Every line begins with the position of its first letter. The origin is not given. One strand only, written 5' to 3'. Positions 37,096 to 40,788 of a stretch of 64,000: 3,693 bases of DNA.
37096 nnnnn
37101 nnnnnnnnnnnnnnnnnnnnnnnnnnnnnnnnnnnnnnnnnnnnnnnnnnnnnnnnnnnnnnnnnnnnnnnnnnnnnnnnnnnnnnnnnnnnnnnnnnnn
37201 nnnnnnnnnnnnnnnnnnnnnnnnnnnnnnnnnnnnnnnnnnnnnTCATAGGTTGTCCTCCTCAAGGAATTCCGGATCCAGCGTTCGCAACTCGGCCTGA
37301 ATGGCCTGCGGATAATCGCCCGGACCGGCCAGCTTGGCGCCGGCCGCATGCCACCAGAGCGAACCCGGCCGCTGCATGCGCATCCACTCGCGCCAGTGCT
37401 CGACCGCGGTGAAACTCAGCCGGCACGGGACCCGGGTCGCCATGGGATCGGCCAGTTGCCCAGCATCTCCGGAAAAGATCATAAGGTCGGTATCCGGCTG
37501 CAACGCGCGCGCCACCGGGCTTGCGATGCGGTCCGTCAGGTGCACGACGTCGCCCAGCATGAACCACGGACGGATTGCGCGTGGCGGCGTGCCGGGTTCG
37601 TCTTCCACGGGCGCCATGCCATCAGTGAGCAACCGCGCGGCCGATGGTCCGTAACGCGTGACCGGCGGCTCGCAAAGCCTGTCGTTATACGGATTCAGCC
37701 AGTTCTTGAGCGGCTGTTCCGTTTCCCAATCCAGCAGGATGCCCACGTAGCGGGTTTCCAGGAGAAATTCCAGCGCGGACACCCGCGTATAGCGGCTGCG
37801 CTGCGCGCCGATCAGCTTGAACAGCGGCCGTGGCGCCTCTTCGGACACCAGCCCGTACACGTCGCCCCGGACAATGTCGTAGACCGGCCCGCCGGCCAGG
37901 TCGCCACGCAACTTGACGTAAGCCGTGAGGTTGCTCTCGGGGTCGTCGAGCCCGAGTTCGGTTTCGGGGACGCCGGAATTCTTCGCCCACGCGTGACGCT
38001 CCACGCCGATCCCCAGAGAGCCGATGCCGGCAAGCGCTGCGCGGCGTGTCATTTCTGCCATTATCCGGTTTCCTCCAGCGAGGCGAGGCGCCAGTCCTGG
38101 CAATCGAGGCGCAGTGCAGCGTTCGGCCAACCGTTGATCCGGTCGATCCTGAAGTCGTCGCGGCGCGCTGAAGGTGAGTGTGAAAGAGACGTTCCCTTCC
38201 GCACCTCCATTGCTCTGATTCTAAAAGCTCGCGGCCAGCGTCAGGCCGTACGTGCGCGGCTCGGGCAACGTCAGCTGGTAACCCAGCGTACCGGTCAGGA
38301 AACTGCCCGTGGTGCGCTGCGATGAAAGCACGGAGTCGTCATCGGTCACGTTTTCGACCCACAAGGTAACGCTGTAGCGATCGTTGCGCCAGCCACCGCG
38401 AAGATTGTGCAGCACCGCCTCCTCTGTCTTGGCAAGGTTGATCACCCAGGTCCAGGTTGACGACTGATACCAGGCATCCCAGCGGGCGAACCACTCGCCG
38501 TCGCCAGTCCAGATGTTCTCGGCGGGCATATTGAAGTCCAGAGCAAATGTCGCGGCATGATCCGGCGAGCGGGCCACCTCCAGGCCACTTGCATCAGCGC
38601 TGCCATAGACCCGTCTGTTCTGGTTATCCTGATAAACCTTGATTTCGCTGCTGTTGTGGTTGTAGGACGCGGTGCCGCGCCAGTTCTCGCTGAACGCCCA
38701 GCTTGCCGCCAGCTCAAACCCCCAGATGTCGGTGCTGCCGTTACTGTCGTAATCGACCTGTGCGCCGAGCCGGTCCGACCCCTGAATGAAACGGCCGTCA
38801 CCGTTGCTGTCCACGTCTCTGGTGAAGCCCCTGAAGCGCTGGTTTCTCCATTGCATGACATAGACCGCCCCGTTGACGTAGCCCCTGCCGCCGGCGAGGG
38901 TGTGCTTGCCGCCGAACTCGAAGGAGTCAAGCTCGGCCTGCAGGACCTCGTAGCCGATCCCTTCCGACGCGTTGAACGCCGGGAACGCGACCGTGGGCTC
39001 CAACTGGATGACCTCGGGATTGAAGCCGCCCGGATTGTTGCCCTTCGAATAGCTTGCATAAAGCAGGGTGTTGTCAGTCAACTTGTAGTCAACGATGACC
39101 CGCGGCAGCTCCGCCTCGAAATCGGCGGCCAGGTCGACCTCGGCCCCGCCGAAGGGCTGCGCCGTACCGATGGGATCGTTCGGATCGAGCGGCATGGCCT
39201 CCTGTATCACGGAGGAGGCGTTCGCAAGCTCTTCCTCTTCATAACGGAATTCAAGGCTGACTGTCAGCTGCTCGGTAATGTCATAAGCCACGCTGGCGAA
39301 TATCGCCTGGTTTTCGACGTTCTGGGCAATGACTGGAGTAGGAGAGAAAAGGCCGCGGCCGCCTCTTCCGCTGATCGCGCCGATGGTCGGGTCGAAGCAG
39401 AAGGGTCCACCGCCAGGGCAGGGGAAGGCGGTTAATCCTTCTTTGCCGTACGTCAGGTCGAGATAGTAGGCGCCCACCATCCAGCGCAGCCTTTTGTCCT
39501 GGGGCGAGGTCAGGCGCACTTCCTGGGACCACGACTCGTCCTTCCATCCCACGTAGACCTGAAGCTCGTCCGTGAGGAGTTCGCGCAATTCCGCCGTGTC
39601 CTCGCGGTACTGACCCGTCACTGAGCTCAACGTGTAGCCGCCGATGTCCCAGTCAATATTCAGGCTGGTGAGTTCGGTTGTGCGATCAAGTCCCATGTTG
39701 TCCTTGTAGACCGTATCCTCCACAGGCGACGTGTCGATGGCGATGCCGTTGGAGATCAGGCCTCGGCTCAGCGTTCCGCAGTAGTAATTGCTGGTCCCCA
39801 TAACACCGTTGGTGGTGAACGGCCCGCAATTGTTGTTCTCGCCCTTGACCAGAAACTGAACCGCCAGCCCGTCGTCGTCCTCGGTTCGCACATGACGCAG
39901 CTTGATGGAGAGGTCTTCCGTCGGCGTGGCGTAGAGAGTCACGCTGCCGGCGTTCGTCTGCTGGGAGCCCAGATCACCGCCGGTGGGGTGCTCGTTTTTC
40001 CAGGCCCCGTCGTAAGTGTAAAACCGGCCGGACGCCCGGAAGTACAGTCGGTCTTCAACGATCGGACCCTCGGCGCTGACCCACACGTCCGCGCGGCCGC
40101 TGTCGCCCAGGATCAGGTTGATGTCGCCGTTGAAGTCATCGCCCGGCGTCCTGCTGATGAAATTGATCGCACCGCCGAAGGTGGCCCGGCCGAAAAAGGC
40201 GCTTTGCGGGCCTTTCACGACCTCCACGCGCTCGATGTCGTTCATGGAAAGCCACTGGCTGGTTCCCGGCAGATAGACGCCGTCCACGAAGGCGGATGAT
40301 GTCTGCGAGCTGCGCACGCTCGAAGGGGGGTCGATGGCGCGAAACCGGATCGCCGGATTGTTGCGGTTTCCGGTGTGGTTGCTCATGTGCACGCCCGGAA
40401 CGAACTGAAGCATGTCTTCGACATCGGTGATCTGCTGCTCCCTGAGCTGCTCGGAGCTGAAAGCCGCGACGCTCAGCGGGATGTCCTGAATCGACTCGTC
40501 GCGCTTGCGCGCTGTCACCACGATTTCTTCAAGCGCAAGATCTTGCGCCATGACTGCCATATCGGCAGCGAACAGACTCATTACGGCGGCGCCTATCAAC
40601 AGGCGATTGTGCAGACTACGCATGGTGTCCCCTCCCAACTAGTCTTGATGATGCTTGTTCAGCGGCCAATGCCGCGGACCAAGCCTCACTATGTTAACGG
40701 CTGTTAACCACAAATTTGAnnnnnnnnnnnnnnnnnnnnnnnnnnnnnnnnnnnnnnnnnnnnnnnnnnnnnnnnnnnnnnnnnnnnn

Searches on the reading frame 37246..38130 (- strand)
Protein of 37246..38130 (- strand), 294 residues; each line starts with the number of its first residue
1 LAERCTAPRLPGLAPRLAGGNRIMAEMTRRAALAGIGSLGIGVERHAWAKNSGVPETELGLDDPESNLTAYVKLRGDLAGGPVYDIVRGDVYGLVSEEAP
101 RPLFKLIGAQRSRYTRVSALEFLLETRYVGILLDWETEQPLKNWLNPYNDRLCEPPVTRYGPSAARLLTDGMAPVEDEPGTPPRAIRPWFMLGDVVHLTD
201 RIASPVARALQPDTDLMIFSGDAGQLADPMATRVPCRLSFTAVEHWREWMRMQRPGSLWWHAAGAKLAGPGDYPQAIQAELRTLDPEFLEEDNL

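Call 11: search_protein_families(library=pfam, proteins=[window:37246-38130:-], max_evalue=0.001)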
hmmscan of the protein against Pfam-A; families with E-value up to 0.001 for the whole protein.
window:37246-38130:- (294 aa): 1 family
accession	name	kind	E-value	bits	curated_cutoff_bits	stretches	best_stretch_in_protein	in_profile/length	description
PF08894.16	DUF1838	-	3.5e-16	60.1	25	2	215-291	134-212/232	Protein of unknown function (DUF1838)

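Call 75: find_homologous_proteins(query=window:37246-38061:-, max_evalue=0.00001)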
Query window:37246-38061:- (271 aa): 26 proteins with E <= 0.00001 among 4003 candidates.
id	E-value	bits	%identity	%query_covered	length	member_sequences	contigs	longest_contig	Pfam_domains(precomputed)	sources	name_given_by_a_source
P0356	1.1e-163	562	90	100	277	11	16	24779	PF08894.17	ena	-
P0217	8.0e-148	510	79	100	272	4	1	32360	PF08894.17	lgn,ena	-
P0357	8.4e-138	477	75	99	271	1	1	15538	PF08894.17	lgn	-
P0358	9.4e-131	454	75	100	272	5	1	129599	PF08894.17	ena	-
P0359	1.4e-130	453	73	99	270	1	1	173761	PF08894.17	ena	-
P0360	5.3e-108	379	63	100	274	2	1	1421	PF08894.17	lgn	-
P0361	9.1e-108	378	62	99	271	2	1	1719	PF08894.17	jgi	jgi:hypothetical protein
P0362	1.8e-105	371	62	98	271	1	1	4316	PF08894.17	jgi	jgi:hypothetical protein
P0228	1.5e-103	364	59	100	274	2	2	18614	PF08894.17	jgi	jgi:hypothetical protein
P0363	2.6e-102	360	58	99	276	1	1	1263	PF08894.17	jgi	jgi:hypothetical protein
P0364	3.8e-102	360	60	100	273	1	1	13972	PF08894.17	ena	-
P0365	2.2e-101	357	59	100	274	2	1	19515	PF08894.17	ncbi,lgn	-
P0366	2.9e-101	357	58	100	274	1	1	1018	PF08894.17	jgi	jgi:hypothetical protein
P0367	7.2e-98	346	58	98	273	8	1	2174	PF08894.17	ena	-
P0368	3.9e-94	334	58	98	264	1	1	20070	PF08894.17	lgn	-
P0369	4.4e-94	333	59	97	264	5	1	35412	PF08894.17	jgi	jgi:hypothetical protein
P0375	3.4e-83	298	51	98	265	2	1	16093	PF08894.17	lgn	-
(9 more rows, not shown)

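Call 76: find_encoding_contigs(protein=P0369, flank=7000, max_places=1)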
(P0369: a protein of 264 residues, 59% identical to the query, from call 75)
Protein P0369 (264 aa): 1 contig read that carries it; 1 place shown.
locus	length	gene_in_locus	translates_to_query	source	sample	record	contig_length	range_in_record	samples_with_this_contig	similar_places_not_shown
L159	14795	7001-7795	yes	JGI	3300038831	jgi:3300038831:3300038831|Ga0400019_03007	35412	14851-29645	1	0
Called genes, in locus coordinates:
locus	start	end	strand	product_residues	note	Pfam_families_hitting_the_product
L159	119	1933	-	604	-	PF00270:DEAD, PF00271:Helicase_C, PF16124:RecQ_Zn_bind, PF09382:RQC, PF00570:HRDC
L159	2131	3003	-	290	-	PF08894:DUF1838 (faint)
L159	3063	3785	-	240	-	PF17645:Amdase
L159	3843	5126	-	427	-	PF01266:DAO (weak), PF01494:FAD_binding_3, PF12831:FAD_oxidored (weak), PF13450:NAD_binding_8 (weak)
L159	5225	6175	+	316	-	PF08894:DUF1838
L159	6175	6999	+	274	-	PF08894:DUF1838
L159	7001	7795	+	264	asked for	PF08894:DUF1838 (weak)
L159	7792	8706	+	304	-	PF00561:Abhydrolase_1, PF12146:Hydrolase_4, PF12697:Abhydrolase_6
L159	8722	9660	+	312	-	PF08894:DUF1838 (faint)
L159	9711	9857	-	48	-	-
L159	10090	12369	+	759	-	PF07715:Plug, PF00593:TonB_dep_Rec_b-barrel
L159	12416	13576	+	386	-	PF00144:Beta-lactamase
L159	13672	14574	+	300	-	PF00126:HTH_1, PF03466:LysR_substrate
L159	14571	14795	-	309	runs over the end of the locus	PF05721:PhyH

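Call 77: find_encoding_contigs(protein=P0365, flank=7000, max_places=1)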
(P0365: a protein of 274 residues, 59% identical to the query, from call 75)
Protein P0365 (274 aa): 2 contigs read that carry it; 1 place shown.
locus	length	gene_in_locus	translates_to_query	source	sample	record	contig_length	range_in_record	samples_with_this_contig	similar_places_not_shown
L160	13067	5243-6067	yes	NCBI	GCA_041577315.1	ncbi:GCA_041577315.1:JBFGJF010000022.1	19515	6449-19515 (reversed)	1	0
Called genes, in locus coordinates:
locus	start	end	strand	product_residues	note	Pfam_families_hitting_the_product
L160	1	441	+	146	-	?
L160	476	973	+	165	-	PF00903:Glyoxalase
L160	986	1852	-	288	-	PF01073:3Beta_HSD, PF01370:Epimerase, PF05368:NmrA, PF13460:NAD_binding_10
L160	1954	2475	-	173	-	PF14534:DUF4440 (weak)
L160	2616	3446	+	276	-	PF08894:DUF1838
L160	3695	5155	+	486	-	PF07992:Pyr_redox_2 (faint), PF00070:Pyr_redox (faint), PF01266:DAO (weak), PF01494:FAD_binding_3 (weak), PF13450:NAD_binding_8, PF01593:Amino_oxidase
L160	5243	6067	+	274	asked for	PF08894:DUF1838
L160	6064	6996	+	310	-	PF00561:Abhydrolase_1, PF12146:Hydrolase_4, PF12697:Abhydrolase_6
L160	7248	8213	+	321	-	PF08894:DUF1838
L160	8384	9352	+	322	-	PF08894:DUF1838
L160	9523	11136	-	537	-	PF01565:FAD_binding_4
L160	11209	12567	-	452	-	PF07690:MFS_1, PF03137:OATP (weak)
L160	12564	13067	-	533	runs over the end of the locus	PF00732:GMC_oxred_N, PF00890:FAD_binding_2 (weak), PF01266:DAO (faint), PF05834:Lycopene_cycl (faint), PF05199:GMC_oxred_C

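Call 78: find_encoding_contigs(protein=P0375, flank=7000, max_places=1)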
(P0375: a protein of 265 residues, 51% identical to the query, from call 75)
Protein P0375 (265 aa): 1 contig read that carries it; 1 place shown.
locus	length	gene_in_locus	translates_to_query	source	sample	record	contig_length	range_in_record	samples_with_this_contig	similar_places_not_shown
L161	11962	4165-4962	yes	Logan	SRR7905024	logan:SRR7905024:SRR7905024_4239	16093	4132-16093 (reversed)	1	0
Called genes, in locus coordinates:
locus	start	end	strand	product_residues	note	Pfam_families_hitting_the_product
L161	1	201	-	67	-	?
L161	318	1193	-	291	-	PF08894:DUF1838 (faint)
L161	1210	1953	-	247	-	PF17645:Amdase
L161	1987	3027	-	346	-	PF01494:FAD_binding_3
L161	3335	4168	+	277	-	PF08894:DUF1838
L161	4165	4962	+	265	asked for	PF08894:DUF1838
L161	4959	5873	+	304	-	PF00561:Abhydrolase_1, PF12146:Hydrolase_4, PF12697:Abhydrolase_6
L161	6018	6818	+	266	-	PF08894:DUF1838 (faint)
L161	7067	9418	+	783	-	PF07715:Plug, PF00593:TonB_dep_Rec_b-barrel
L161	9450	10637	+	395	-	PF00144:Beta-lactamase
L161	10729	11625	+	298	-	PF00126:HTH_1, PF03466:LysR_substrate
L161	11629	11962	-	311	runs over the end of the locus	PF05721:PhyH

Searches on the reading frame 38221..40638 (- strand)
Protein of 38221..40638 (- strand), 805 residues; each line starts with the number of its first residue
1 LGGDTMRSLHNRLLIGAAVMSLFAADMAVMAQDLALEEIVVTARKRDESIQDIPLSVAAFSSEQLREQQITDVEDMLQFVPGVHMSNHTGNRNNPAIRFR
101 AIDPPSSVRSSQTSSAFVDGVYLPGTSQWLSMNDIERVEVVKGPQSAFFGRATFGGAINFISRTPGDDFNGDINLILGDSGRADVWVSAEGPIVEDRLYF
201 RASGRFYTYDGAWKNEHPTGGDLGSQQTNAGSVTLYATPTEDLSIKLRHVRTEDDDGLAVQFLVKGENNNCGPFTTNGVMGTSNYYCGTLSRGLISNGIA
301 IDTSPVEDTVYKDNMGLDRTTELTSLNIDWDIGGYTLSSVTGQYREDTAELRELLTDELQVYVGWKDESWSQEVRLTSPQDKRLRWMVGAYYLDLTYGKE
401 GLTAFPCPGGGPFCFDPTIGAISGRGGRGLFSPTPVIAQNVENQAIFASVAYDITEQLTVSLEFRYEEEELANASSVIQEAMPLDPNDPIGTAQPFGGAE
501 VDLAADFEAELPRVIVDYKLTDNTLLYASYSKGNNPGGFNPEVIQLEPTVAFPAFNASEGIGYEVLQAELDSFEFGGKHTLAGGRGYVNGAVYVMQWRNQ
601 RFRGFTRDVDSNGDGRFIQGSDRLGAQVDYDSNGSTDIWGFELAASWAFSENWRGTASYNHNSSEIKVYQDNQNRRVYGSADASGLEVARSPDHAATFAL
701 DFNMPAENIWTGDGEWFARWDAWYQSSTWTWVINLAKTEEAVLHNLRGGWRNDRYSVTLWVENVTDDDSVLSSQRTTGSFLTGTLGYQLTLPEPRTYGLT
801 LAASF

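Call 11: search_protein_families(library=pfam, proteins=[window:38221-40638:-], max_evalue=0.001)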
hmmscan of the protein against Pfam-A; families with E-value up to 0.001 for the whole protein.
window:38221-40638:- (805 aa): 2 families
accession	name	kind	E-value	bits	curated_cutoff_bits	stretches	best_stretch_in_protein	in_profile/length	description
PF07715.20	Plug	-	5e-20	72.5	23.9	1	50-157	2-107/107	TonB-dependent Receptor Plug Domain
PF00593.30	TonB_dep_Rec_b-barrel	-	5.2e-20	73.1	27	1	313-764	59-436/436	TonB dependent receptor-like, beta-barrel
